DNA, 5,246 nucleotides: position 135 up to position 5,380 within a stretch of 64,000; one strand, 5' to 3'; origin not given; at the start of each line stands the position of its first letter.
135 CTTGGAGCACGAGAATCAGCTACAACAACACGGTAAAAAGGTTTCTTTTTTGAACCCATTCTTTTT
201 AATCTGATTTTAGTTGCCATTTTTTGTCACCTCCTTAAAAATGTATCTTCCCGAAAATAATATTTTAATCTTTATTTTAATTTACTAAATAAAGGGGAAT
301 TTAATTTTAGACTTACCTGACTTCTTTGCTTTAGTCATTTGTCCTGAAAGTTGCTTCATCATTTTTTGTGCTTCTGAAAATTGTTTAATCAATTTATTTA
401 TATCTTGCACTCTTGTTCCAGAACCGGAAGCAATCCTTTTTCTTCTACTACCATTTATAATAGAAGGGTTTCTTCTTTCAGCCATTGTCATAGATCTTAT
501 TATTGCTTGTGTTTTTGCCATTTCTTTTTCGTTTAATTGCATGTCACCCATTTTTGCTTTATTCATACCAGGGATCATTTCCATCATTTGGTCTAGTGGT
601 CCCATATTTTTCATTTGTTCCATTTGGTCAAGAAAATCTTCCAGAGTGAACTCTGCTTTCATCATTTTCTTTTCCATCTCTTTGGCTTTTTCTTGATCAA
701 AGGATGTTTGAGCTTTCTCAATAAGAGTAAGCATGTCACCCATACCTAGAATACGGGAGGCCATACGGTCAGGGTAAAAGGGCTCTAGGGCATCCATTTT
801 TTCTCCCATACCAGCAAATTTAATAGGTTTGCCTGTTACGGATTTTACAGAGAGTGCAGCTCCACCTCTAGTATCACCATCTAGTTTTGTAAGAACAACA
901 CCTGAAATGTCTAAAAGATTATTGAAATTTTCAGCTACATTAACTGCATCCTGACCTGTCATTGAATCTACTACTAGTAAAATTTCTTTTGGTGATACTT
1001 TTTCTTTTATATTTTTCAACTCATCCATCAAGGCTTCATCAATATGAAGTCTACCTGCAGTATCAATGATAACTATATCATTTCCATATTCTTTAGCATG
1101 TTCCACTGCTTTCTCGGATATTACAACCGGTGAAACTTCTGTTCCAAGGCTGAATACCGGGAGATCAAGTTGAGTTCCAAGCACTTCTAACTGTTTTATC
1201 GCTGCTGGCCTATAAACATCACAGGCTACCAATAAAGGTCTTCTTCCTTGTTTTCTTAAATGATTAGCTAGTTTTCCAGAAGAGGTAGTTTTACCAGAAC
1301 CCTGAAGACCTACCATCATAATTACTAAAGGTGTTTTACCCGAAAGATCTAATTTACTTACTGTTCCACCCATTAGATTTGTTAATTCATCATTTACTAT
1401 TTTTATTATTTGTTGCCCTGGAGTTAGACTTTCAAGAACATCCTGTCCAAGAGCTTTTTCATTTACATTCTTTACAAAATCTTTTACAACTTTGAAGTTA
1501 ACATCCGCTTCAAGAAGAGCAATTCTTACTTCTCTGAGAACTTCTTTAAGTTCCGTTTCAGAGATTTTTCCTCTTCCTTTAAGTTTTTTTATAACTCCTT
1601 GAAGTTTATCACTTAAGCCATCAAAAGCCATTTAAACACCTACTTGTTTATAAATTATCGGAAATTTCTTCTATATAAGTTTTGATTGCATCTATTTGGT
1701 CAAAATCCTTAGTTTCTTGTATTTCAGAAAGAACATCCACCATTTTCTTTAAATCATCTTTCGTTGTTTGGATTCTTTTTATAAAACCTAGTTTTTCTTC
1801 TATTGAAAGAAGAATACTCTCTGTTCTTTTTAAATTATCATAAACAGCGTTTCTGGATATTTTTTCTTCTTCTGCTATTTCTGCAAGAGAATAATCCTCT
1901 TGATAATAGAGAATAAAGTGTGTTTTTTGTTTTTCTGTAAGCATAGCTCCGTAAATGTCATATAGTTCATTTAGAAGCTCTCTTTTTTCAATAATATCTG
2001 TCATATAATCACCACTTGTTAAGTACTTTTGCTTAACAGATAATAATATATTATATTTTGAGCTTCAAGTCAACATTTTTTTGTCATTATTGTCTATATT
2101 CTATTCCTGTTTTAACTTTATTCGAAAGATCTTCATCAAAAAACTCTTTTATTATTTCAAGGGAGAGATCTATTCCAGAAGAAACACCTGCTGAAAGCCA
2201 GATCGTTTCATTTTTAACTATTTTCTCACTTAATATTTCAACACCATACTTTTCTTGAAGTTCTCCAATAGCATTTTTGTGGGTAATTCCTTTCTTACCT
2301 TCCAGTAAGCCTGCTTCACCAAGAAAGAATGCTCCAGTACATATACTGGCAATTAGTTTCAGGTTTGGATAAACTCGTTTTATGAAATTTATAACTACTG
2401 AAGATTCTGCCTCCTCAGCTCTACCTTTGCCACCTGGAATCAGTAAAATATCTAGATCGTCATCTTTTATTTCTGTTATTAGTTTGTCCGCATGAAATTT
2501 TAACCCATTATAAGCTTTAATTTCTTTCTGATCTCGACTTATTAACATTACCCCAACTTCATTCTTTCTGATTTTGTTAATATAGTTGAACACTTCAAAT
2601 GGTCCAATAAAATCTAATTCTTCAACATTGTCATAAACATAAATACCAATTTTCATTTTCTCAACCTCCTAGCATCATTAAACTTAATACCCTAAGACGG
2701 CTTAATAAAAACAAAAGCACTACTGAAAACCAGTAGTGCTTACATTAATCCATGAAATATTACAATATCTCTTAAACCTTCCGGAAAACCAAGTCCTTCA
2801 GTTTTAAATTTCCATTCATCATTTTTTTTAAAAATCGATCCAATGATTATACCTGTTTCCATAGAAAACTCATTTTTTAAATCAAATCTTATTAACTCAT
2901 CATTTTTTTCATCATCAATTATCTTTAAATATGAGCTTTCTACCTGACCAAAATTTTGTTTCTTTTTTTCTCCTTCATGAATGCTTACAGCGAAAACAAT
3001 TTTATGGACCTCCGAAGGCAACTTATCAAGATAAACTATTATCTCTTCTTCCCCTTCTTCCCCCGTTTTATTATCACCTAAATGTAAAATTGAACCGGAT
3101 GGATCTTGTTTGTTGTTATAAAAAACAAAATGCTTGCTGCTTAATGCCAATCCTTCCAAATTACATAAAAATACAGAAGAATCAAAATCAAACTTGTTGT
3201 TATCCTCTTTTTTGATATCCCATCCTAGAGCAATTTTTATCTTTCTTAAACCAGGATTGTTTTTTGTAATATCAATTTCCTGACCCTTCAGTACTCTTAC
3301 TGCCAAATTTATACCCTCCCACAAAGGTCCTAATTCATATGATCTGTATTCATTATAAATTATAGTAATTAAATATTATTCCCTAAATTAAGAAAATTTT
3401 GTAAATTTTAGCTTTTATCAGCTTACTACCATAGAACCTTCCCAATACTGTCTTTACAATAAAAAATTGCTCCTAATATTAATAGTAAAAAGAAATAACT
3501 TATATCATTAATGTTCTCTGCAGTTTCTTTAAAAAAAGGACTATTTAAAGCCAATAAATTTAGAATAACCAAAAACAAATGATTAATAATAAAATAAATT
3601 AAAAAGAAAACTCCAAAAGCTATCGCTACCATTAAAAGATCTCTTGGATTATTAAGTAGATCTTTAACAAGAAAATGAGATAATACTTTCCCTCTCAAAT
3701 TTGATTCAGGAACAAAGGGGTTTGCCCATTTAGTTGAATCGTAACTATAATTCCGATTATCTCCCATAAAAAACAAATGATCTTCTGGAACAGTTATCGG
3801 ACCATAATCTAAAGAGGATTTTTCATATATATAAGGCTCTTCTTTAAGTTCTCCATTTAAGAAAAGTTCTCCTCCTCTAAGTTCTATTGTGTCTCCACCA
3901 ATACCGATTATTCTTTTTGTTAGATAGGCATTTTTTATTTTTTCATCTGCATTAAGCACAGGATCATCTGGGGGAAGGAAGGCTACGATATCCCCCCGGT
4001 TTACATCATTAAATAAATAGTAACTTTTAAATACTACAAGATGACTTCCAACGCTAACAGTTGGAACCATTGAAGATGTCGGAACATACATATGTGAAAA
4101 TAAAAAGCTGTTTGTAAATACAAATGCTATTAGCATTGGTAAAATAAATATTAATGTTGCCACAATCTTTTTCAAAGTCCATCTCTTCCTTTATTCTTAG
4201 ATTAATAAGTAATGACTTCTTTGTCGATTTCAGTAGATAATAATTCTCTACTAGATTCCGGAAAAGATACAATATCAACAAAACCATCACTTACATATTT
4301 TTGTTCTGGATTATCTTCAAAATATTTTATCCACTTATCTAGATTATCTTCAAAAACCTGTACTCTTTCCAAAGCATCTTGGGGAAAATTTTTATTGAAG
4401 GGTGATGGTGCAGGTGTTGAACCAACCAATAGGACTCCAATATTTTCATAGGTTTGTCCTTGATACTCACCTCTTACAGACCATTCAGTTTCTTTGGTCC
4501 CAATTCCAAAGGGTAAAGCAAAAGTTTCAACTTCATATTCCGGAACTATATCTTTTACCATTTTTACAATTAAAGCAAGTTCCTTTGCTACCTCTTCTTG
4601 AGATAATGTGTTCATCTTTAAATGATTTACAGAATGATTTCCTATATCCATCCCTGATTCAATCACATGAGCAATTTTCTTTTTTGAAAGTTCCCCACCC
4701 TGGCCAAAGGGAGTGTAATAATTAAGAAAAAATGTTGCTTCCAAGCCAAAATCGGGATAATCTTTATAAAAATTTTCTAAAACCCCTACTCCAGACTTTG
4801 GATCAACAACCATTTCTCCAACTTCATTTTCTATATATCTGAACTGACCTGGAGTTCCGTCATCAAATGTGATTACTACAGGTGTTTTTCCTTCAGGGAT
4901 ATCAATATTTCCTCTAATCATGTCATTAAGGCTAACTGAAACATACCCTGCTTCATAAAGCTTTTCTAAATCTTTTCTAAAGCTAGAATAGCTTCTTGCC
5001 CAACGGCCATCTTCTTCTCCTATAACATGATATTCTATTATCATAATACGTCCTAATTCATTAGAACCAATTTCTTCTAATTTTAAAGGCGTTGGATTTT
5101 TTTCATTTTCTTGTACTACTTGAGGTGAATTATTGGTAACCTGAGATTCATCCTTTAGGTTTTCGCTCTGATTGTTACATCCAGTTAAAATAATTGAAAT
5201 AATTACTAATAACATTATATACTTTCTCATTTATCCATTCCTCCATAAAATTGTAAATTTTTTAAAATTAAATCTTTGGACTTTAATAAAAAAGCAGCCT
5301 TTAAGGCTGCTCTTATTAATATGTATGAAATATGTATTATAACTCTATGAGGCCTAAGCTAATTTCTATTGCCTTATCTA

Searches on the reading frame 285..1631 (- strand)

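Call 60: search_protein_families(library=pfam, proteins=[window:285-1631:-], max_evalue=0.00001)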
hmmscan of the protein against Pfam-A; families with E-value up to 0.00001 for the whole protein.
window:285-1631:- (448 aa): 4 families
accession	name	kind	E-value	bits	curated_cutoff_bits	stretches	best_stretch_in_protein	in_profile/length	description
PF00448.28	SRP54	-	2.8e-77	259.2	22.7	1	102-296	2-196/196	SRP54-type protein, GTPase domain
PF02978.25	SRP_SPB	-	5.9e-35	120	27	1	327-425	1-91/91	Signal peptide binding domain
PF02881.24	SRP54_N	-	2.7e-22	79.2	22.4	1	6-83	1-75/75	SRP54-type protein, helical bundle domain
PF01656.29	CbiA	-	9.6e-07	29.2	25.4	1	111-255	9-88/125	CobQ/CobB/MinD/ParA nucleotide binding domain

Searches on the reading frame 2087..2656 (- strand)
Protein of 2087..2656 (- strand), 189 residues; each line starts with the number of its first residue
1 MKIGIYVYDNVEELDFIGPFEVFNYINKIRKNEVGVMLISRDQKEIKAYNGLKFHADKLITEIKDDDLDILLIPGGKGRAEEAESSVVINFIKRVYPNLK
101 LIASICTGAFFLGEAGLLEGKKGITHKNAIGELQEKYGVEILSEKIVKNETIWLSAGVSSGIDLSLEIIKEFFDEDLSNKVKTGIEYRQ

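Call 60: search_protein_families(library=pfam, proteins=[window:2087-2656:-], max_evalue=0.00001)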
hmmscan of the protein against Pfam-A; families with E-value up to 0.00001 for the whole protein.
window:2087-2656:- (189 aa): 1 family
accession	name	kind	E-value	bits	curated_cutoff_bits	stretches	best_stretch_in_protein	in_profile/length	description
PF01965.30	DJ-1_PfpI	-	8.7e-31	107.4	26.6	1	1-171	1-165/165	DJ-1/PfpI family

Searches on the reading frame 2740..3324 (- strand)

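Call 60: search_protein_families(library=pfam, proteins=[window:2740-3324:-], max_evalue=0.00001)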
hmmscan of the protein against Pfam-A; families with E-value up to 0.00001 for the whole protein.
window:2740-3324:- (194 aa): 1 family
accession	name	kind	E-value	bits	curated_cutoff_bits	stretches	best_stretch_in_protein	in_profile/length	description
PF02342.23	TerD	-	1.2e-62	211.2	25.3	1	8-188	2-184/187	TerD domain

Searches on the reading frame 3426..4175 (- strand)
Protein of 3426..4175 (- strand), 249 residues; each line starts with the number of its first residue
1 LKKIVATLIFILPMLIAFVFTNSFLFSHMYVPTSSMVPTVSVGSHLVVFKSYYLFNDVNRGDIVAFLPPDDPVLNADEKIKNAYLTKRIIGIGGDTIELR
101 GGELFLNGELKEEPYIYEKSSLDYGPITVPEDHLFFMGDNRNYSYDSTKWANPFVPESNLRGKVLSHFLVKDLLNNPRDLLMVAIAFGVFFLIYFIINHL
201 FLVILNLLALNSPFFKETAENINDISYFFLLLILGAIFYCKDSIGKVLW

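Call 60: search_protein_families(library=pfam, proteins=[window:3426-4175:-], max_evalue=0.00001)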
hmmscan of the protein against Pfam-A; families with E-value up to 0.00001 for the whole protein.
window:3426-4175:- (249 aa): 1 family
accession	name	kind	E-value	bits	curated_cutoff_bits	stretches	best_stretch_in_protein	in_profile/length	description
PF10502.14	Peptidase_S26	-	2.2e-35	122.5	22.9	1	7-165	4-164/168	Signal peptidase, peptidase S26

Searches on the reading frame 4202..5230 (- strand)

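Call 60: search_protein_families(library=pfam, proteins=[window:4202-5230:-], max_evalue=0.00001)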
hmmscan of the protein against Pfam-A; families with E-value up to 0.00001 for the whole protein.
window:4202-5230:- (342 aa): 1 family
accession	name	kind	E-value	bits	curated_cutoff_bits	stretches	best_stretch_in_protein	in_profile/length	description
PF01522.26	Polysacc_deac_1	-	4.6e-13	49.7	23.1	1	113-250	4-114/124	Polysaccharide deacetylase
